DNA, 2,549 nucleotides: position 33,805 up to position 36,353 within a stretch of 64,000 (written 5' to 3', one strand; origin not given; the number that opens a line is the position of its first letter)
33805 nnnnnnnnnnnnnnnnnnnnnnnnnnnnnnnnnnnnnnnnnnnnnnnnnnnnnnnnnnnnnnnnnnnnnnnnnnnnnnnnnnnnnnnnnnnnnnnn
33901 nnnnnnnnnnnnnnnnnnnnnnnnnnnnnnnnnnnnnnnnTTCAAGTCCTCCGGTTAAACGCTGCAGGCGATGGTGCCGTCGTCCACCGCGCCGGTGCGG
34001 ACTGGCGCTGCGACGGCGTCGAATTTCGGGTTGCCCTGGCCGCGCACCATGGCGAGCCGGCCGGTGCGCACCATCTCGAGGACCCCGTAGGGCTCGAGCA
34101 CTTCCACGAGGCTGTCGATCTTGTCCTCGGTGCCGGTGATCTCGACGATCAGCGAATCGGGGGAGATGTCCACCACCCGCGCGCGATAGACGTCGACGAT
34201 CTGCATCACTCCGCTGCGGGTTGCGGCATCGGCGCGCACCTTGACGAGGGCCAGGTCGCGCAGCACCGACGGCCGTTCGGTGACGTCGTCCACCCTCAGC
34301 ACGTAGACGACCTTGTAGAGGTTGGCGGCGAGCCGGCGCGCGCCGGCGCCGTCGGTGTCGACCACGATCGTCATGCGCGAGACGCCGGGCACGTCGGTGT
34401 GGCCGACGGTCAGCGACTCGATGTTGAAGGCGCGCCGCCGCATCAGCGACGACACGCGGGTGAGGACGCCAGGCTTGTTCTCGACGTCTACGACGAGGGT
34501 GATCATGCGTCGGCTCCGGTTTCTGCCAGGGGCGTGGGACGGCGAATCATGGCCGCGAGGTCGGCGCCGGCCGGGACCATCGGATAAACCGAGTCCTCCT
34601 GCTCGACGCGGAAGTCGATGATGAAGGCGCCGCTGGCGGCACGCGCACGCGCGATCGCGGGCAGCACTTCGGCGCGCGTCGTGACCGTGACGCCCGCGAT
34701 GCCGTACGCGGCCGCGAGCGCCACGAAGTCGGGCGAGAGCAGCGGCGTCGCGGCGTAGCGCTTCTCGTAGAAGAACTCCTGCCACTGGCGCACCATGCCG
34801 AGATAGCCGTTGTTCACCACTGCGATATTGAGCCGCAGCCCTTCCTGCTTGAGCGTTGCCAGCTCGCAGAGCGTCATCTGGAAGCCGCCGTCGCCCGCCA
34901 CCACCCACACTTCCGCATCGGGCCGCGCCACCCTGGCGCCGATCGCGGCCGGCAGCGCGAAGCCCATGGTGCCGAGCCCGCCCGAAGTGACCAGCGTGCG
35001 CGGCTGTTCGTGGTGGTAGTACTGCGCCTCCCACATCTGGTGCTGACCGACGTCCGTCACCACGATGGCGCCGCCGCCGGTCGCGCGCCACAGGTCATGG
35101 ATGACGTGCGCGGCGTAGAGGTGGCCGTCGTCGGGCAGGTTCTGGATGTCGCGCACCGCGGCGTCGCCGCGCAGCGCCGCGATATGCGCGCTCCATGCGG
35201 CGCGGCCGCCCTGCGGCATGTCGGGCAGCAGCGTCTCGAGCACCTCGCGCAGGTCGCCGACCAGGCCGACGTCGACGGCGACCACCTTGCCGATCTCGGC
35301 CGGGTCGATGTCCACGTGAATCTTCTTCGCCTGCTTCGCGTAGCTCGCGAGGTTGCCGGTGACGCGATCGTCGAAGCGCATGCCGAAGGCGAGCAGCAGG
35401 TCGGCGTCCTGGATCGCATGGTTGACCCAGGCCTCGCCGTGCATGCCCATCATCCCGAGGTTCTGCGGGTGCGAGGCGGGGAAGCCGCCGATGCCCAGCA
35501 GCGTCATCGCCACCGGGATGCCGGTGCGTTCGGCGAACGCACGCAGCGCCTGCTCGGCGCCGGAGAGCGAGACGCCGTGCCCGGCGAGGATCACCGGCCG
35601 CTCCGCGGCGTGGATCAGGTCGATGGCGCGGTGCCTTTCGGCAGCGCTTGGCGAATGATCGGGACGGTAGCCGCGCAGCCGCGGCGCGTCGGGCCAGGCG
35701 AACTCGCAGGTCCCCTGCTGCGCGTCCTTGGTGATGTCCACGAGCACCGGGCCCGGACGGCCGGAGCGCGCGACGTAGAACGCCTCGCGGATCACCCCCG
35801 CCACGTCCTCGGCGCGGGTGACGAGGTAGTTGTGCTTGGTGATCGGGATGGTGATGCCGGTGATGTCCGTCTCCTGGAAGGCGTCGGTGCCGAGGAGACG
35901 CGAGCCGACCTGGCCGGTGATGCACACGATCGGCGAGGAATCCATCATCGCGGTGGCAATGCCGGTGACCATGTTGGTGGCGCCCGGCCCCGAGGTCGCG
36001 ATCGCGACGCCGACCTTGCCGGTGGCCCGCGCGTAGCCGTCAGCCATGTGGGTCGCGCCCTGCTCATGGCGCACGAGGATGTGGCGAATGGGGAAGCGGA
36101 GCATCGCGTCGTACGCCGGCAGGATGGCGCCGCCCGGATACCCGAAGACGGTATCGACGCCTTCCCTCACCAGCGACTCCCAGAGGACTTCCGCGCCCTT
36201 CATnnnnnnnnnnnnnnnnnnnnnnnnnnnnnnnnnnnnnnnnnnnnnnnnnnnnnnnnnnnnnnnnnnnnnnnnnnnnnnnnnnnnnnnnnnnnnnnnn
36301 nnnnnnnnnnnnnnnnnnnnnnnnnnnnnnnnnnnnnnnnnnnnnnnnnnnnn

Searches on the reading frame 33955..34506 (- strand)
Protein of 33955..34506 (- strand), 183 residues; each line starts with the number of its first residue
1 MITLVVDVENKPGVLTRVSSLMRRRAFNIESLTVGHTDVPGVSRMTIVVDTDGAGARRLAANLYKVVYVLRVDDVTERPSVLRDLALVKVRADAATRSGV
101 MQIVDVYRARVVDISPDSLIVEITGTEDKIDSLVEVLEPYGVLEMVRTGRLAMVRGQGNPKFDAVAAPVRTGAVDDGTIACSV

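Call 6: search_protein_families(library=ncbifam, proteins=[window:33955-34506:-], max_evalue=1e-10)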
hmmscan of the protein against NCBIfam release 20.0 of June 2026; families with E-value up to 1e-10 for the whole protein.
window:33955-34506:- (183 aa): 2 families
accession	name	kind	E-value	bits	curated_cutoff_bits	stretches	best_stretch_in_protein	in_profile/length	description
NF008864.0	PRK11895.1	equivalog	3.1e-55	186.3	119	1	3-158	5-160/164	acetolactate synthase small subunit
TIGR00119.1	acolac_sm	equivalog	1.8e-51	174.2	56.9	1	4-157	5-158/158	acetolactate synthase small subunit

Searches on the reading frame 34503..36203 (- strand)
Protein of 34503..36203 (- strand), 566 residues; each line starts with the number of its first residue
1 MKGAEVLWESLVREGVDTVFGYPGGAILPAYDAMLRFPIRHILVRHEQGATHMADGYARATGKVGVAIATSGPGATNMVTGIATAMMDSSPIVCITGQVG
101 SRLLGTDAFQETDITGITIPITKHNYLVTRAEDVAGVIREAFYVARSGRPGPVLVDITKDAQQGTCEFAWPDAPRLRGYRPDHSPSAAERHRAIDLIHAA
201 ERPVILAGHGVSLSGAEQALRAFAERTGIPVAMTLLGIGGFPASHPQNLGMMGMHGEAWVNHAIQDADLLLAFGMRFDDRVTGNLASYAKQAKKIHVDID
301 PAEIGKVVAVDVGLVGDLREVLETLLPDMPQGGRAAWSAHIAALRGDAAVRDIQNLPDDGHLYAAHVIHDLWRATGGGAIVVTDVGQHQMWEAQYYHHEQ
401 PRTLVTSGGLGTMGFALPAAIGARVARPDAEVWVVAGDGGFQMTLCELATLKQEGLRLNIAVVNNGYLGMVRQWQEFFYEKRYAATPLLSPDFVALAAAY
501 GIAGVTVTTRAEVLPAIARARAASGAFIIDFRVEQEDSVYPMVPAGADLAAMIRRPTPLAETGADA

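Call 6: search_protein_families(library=ncbifam, proteins=[window:34503-36203:-], max_evalue=1e-10)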
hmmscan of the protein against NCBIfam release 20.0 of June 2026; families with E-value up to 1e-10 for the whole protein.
window:34503-36203:- (566 aa): 51 families (the best 25 are shown)
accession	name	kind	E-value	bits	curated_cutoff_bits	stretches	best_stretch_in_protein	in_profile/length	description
TIGR00118.1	acolac_lg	equivalog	1.7e-219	729.9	538.35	1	1-554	1-555/557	biosynthetic-type acetolactate synthase large subunit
NF004710.0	PRK06048.1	equivalog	5.7e-216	718.3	976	1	1-553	8-557/561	acetolactate synthase large subunit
NF005860.0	PRK07789.1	equivalog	3.5e-210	699.4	881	1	1-548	34-593/615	acetolactate synthase large subunit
NF005824.0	PRK07710.1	equivalog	1.2e-197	657.7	976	1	1-552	17-567/573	acetolactate synthase large subunit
NF005651.0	PRK07418.1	subfamily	4e-196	652.9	942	1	2-556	20-582/617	acetolactate synthase large subunit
NF006524.0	PRK08978.1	equivalog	1.6e-195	650.6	738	1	1-554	1-545/548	acetolactate synthase 2 catalytic subunit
NF004919.0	PRK06276.1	equivalog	1.2e-192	641.3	866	1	1-554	1-558/582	acetolactate synthase large subunit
NF005228.0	PRK06725.1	equivalog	4.1e-191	636.1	991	1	1-553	16-565/571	acetolactate synthase large subunit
NF006319.0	PRK08527.1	equivalog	2.9e-183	610.3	905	1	1-553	4-558/565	acetolactate synthase large subunit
NF006581.0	PRK09107.1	equivalog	6.6e-179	596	974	1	1-553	11-573/595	acetolactate synthase 3 large subunit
NF005058.0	PRK06466.1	equivalog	9.5e-178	592.2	951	1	2-549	5-563/574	acetolactate synthase 3 large subunit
NF005584.0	PRK07282.1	equivalog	1.9e-177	591.3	970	1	2-553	11-560/566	acetolactate synthase large subunit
NF005409.0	PRK06965.1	equivalog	2e-175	584.6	1035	1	2-553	22-581/587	acetolactate synthase 3 catalytic subunit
NF006016.1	PRK08155.1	equivalog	1.6e-174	581.4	870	1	1-553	3-552/554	acetolactate synthase large subunit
NF005936.0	PRK07979.1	equivalog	3.9e-164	547.1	1080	1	2-552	5-566/574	acetolactate synthase 3 large subunit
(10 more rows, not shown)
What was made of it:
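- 28344..36203 (-): Regulated operon ilvB-ilvN-ilvC-leuA-leuC-leuD-leuB. NCBIfam equivalog hits (call 6).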

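Call 8: find_related_loci(query=window:34503-36203:-, collection=genome_contigs, flank=4000)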
Query window:34503-36203:- (566 aa) in genome_contigs; peptide patterns used: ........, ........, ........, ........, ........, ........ (x = any residue, [..] = any of these).
600 stretches matched a pattern (row limit reached: there are more); 598 encode a relative of the query (tblastn E <= 1e-3); the best 80 are kept; 80 distinct loci.
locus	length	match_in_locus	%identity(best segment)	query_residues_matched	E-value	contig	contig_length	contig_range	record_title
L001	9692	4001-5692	76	3-566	0e+0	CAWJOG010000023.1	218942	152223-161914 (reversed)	MAG: Vicinamibacterales bacterium isolate MFD02840.bin.2.32 genome assembly, contig: contig_83030, whole genome shotgun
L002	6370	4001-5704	76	2-566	0e+0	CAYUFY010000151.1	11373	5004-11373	MAG TPA_asm: uncultured Anaerolineales bacterium isolate binchicken_co186_156 genome assembly, contig: NODE_7505_length_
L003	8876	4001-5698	75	3-565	0e+0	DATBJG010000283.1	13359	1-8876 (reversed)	MAG TPA_asm: Vicinamibacterales bacterium isolate SMAG_U3914 k141_785074, whole genome shotgun sequence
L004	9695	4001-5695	75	3-566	0e+0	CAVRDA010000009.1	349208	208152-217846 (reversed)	MAG: Vicinamibacteria bacterium isolate MFD04850.bin.2.119 genome assembly, contig: contig_34864, whole genome shotgun s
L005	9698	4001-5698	76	3-565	0e+0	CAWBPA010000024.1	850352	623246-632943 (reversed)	MAG: Vicinamibacterales bacterium isolate MFD00962.bin.2.188 genome assembly, contig: contig_8433, whole genome shotgun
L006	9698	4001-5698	75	3-565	0e+0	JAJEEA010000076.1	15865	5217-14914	MAG: Vicinamibacteria bacterium isolate p16x33bins.71 k141_37918, whole genome shotgun sequence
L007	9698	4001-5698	74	3-565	0e+0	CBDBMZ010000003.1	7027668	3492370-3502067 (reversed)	MAG: Vicinamibacterales bacterium isolate 5852b306-6763-4b4c-a466-03502f5c62f4 genome assembly, contig: contig_3, whole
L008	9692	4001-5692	76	3-565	0e+0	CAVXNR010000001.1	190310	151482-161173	MAG: Vicinamibacteria bacterium isolate MFD02840.bin.2.172 genome assembly, contig: contig_100772, whole genome shotgun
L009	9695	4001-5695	75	3-566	0e+0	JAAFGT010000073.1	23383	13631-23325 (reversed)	MAG: Acidipila sp. isolate Bin5_1 scaffold_3803, whole genome shotgun sequence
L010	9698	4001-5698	74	3-565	0e+0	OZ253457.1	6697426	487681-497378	MAG: Vicinamibacterales bacterium isolate 96a1e1f6-da0d-41ae-928b-732dd312bced genome assembly, chromosome: 1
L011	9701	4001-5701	74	1-565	0e+0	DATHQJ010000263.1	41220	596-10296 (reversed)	MAG TPA_asm: Candidatus Binatus sp. isolate SMAG_U12736 k141_586524, whole genome shotgun sequence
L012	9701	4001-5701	74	1-565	0e+0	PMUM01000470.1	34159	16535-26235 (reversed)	MAG: Acidobacteriaceae bacterium isolate palsa_142 73.20110700_P3D.7_contig_6014, whole genome shotgun sequence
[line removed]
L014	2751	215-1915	74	1-565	0e+0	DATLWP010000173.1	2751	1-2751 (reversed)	MAG TPA_asm: Candidatus Polarisedimenticolia bacterium isolate SMAG_U13221 k141_151167, whole genome shotgun sequence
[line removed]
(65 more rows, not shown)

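Call 21: find_related_loci(query=window:34503-36203:-, collection=metagenome_contigs, flank=3000)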
Query window:34503-36203:- (566 aa) in metagenome_contigs; peptide patterns used: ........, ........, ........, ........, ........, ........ (x = any residue, [..] = any of these).
600 stretches matched a pattern (row limit reached: there are more); 597 encode a relative of the query (tblastn E <= 1e-3); the best 80 are kept; 80 distinct loci.
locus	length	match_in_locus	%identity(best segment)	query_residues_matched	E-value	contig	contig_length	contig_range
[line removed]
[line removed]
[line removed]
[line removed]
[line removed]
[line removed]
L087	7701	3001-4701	74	1-565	0e+0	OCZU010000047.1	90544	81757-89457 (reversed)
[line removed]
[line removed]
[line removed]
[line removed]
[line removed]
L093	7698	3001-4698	73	3-565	0e+0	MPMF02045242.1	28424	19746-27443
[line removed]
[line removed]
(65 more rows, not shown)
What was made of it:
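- Tried and rejected: Scans of GTDB genomes and JGI metagenomes with IlvB returned nothing closer than 76% (calls 8, 21).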

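Call 50: find_homologous_proteins(query=window:34503-36203:-, max_evalue=1e-100)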
Query window:34503-36203:- (566 aa): 8000 proteins with E <= 1e-100 among 8000 candidates; the best 120 are listed.
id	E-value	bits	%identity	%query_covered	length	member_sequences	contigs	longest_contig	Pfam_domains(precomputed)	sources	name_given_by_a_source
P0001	0.0e+0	1271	100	100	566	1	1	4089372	PF02775.27,PF02776.24,PF00205.29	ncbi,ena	-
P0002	0.0e+0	1225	96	100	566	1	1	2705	PF02775.27,PF02776.24,PF00205.29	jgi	jgi:acetolactate synthase-1/2/3 large subunit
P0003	0.0e+0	1127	87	100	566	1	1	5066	PF02775.27,PF02776.24,PF00205.29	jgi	jgi:acetolactate synthase I/II/III large subunit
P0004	0.0e+0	1068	82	100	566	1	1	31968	PF02775.27,PF02776.24,PF00205.29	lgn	-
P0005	0.0e+0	1038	79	100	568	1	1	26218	PF02775.27,PF02776.24,PF00205.29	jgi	jgi:acetolactate synthase-1/2/3 large subunit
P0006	0.0e+0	1037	79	100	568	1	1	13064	PF02775.27,PF02776.24,PF00205.29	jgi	jgi:acetolactate synthase-1/2/3 large subunit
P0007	0.0e+0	1034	79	100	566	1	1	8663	PF02775.27,PF02776.24,PF00205.29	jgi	-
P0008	0.0e+0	1034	79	100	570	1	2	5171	PF02775.27,PF02776.24,PF00205.29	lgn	-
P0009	0.0e+0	1034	79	100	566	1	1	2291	PF02775.27,PF02776.24,PF00205.29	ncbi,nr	ncbi:MAG: biosynthetic-type acetolactate synthase large subunit [Vicinamibacteraceae bacterium]|nr:b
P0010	0.0e+0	1032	79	100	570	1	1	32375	PF02775.27,PF02776.24,PF00205.29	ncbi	-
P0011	0.0e+0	1032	79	100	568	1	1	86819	PF02775.27,PF02776.24,PF00205.29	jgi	jgi:acetolactate synthase-1/2/3 large subunit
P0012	0.0e+0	1032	78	99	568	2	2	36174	PF02775.27,PF02776.24,PF00205.29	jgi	jgi:acetolactate synthase-1/2/3 large subunit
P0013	0.0e+0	1030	78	99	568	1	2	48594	PF02775.27,PF02776.24,PF00205.29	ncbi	-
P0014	0.0e+0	1029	78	99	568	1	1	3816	PF02775.27,PF02776.24,PF00205.29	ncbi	-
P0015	0.0e+0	1027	78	100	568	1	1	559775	PF02775.27,PF02776.24,PF00205.29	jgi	jgi:acetolactate synthase-1/2/3 large subunit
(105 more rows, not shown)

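Call 51: find_encoding_contigs(protein=P0001, flank=1000, max_places=2)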
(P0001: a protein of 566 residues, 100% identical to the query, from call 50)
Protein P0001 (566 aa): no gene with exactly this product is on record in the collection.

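Call 52: find_encoding_contigs(protein=P0002, flank=2000, max_places=2)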
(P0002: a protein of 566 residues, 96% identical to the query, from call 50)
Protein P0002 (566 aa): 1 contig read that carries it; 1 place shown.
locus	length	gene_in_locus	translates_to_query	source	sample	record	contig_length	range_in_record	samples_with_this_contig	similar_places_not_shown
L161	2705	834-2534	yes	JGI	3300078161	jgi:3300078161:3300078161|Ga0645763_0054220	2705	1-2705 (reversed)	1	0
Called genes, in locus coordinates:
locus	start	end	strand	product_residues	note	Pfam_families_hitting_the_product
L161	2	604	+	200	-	?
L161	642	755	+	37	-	-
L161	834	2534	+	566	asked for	PF02776:TPP_enzyme_N, PF00205:TPP_enzyme_M, PF02775:TPP_enzyme_C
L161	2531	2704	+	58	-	?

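Call 53: find_encoding_contigs(protein=P0003, flank=2000, max_places=2)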
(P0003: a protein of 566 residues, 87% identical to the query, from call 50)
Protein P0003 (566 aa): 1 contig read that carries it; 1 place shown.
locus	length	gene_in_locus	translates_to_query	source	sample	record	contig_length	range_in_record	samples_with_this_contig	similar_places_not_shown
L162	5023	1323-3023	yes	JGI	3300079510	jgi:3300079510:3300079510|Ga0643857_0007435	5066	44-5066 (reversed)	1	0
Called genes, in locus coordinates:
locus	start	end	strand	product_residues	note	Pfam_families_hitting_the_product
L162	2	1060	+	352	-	?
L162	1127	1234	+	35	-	-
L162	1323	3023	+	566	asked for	PF02776:TPP_enzyme_N, PF00205:TPP_enzyme_M, PF02775:TPP_enzyme_C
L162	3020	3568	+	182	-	PF01842:ACT, PF22629:ACT_AHAS_ss, PF13710:ACT_5 (weak), PF10369:ALS_ss_C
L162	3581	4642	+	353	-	PF02826:2-Hacid_dh_C (weak), PF07991:KARI_N, PF01450:KARI_C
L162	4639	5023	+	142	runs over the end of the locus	?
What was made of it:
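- Gene callers annotate the ORF (calls 52, 53).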

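Call 54: find_encoding_contigs(protein=P0004, flank=2000, max_places=2)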
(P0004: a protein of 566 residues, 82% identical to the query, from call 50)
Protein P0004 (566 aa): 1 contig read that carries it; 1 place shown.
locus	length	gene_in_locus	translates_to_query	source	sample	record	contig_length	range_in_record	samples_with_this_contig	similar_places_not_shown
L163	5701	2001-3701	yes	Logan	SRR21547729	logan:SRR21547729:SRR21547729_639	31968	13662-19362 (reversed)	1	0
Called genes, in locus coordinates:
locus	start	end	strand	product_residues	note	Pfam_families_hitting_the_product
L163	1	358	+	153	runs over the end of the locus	PF01152:Bac_globin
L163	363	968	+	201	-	PF01047:MarR, PF12802:MarR_2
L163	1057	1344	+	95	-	PF04255:DUF433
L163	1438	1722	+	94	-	-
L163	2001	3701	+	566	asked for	PF02776:TPP_enzyme_N, PF00205:TPP_enzyme_M, PF02775:TPP_enzyme_C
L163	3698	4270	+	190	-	PF01842:ACT, PF22629:ACT_AHAS_ss, PF13710:ACT_5, PF10369:ALS_ss_C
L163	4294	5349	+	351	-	PF07991:KARI_N, PF01450:KARI_C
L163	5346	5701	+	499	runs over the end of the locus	PF00682:HMGL-like, PF22617:HCS_D2, PF08502:LeuA_dimer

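Call 56: find_encoding_contigs(protein=P0005, flank=1500, max_places=1)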
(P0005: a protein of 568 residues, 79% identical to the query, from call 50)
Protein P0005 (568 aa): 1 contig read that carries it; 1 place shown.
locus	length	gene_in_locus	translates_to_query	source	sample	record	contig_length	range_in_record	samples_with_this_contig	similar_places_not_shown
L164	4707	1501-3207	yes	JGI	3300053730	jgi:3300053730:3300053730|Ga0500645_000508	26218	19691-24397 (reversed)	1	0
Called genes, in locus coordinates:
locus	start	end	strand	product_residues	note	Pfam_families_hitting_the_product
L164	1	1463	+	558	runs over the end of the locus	PF00920:ILVD_EDD_N, PF24877:ILV_EDD_C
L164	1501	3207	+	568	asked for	PF02776:TPP_enzyme_N, PF00205:TPP_enzyme_M, PF02775:TPP_enzyme_C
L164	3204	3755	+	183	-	PF01842:ACT, PF22629:ACT_AHAS_ss, PF13710:ACT_5, PF10369:ALS_ss_C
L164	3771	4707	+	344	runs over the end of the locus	PF02826:2-Hacid_dh_C (weak), PF03446:NAD_binding_2 (faint), PF03807:F420_oxidored (weak), PF07991:KARI_N, PF01450:KARI_C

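Call 57: find_encoding_contigs(protein=P0007, flank=1500, max_places=1)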
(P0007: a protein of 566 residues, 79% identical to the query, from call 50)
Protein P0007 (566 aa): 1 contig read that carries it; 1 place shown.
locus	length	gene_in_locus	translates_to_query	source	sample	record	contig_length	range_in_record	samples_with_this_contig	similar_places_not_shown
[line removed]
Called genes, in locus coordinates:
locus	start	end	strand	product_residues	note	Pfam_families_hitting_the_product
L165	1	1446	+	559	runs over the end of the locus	PF00920:ILVD_EDD_N, PF24877:ILV_EDD_C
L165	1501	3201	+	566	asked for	PF02776:TPP_enzyme_N, PF00205:TPP_enzyme_M, PF02775:TPP_enzyme_C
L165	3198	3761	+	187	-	PF01842:ACT, PF22629:ACT_AHAS_ss, PF13710:ACT_5, PF10369:ALS_ss_C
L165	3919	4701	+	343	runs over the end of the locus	PF02826:2-Hacid_dh_C (weak), PF03807:F420_oxidored (weak), PF07991:KARI_N, PF01450:KARI_C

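Call 58: find_encoding_contigs(protein=P0010, flank=1500, max_places=1)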
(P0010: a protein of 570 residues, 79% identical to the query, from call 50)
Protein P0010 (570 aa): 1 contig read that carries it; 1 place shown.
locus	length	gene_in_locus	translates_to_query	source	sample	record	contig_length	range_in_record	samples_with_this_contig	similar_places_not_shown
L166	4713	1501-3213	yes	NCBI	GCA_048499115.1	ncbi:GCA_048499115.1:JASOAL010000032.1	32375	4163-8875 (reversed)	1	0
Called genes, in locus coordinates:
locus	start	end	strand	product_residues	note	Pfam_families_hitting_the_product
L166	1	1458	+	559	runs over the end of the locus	PF00920:ILVD_EDD_N, PF24877:ILV_EDD_C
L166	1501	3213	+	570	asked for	PF02776:TPP_enzyme_N, PF00205:TPP_enzyme_M, PF02775:TPP_enzyme_C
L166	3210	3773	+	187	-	PF01842:ACT, PF22629:ACT_AHAS_ss, PF13710:ACT_5, PF10369:ALS_ss_C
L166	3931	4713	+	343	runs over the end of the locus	PF02826:2-Hacid_dh_C (weak), PF03807:F420_oxidored (weak), PF07991:KARI_N, PF01450:KARI_C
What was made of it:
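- The closest Vicinamibacteria have ilvD-ilvB spacers of only 37-55 nt, with no terminator (calls 56-58).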

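Call 59: list_cluster_members(proteins=[P0001, P0004])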
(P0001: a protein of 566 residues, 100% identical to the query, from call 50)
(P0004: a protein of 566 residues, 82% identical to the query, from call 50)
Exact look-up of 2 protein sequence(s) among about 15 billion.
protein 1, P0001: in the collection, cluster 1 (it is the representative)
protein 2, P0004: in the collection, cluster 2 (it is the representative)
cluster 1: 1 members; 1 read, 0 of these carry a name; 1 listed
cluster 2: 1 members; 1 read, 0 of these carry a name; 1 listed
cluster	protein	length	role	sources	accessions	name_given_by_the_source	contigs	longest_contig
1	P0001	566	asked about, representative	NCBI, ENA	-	-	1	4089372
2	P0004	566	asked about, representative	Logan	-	-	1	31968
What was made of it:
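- Tried and rejected: list_cluster_members returned no organism name (call 59).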
